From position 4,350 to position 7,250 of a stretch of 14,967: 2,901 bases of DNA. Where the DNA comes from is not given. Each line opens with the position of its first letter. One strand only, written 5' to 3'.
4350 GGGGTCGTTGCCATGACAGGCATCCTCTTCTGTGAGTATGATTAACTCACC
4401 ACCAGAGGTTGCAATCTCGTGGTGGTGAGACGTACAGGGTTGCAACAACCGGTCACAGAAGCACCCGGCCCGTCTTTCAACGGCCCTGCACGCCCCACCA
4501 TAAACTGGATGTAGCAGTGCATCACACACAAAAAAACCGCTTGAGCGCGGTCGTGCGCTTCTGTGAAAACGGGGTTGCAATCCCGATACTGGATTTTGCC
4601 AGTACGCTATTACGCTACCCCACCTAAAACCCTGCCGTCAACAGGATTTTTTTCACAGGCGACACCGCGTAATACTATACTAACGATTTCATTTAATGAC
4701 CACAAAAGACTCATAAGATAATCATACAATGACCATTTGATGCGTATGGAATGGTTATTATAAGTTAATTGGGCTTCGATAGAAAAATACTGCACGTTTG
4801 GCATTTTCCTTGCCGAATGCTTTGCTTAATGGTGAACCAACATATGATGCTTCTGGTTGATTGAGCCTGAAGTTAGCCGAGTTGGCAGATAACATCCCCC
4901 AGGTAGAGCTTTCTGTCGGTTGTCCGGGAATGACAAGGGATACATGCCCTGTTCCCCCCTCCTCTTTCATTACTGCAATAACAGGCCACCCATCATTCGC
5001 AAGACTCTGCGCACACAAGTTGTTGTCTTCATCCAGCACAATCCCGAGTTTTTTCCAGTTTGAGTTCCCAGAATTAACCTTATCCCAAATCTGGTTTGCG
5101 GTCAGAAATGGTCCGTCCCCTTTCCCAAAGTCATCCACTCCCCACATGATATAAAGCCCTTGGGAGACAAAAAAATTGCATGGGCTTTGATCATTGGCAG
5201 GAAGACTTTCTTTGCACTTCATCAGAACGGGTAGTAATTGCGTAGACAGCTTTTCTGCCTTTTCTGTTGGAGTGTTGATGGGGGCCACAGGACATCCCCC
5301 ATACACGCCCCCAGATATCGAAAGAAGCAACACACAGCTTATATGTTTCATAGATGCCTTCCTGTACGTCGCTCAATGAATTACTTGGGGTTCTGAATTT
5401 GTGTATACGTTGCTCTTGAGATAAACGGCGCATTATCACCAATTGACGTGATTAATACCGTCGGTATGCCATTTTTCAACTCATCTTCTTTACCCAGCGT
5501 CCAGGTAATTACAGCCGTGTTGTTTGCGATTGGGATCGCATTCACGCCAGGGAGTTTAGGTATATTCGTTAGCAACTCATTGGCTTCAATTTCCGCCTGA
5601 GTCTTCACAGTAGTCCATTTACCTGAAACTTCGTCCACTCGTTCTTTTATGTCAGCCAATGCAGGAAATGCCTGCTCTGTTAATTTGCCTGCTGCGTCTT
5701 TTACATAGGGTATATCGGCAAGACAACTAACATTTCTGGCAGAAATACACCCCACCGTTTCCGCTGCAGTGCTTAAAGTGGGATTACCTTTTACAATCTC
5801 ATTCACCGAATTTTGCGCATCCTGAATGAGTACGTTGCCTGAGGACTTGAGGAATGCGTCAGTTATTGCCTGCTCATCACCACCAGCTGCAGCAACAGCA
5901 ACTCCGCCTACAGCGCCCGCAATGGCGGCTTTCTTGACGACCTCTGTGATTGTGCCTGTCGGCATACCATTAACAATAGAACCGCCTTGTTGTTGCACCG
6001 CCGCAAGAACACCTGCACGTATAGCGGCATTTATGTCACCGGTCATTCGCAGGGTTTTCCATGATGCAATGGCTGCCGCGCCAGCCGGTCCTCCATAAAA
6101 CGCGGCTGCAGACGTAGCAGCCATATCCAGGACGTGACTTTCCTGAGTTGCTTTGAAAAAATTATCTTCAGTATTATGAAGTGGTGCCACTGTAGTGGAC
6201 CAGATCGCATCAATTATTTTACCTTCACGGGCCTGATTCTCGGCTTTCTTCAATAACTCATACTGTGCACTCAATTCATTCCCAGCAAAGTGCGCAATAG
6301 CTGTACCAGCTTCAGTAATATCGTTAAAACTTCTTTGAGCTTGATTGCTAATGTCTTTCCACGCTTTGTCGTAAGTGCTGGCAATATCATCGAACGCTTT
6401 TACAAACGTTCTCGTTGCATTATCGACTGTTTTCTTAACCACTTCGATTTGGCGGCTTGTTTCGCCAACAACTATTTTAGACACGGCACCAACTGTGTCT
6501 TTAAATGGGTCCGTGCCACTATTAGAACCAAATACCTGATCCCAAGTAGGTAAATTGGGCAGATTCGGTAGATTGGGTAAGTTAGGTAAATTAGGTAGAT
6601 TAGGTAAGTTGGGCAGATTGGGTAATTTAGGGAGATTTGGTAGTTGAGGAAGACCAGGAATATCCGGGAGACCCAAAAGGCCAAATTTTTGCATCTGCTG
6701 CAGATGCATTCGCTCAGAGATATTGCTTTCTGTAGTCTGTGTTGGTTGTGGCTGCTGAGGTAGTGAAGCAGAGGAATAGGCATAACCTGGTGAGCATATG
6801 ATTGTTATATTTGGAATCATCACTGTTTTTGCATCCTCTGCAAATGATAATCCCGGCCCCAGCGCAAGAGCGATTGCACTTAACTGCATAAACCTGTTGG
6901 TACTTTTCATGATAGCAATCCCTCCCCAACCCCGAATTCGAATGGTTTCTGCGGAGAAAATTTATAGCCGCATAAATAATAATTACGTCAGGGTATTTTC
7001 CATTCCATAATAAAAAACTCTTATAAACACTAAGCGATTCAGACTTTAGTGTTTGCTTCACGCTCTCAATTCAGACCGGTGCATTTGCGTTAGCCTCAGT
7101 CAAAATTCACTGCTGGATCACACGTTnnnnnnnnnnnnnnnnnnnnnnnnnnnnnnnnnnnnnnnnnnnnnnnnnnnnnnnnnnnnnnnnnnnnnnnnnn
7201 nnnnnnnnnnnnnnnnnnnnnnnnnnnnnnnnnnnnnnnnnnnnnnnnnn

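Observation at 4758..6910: Two-gene secreted module: (LPN)n-repeat protein with Gly/Ala-rich hydrophobic domain plus a small Cys/His hydrolase-like protein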

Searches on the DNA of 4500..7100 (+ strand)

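Call 5: search_dna_similar(query=window:4500-7100:+, collection=phages, mode=near)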
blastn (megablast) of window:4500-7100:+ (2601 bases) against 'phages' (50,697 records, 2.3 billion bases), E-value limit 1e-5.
No match.
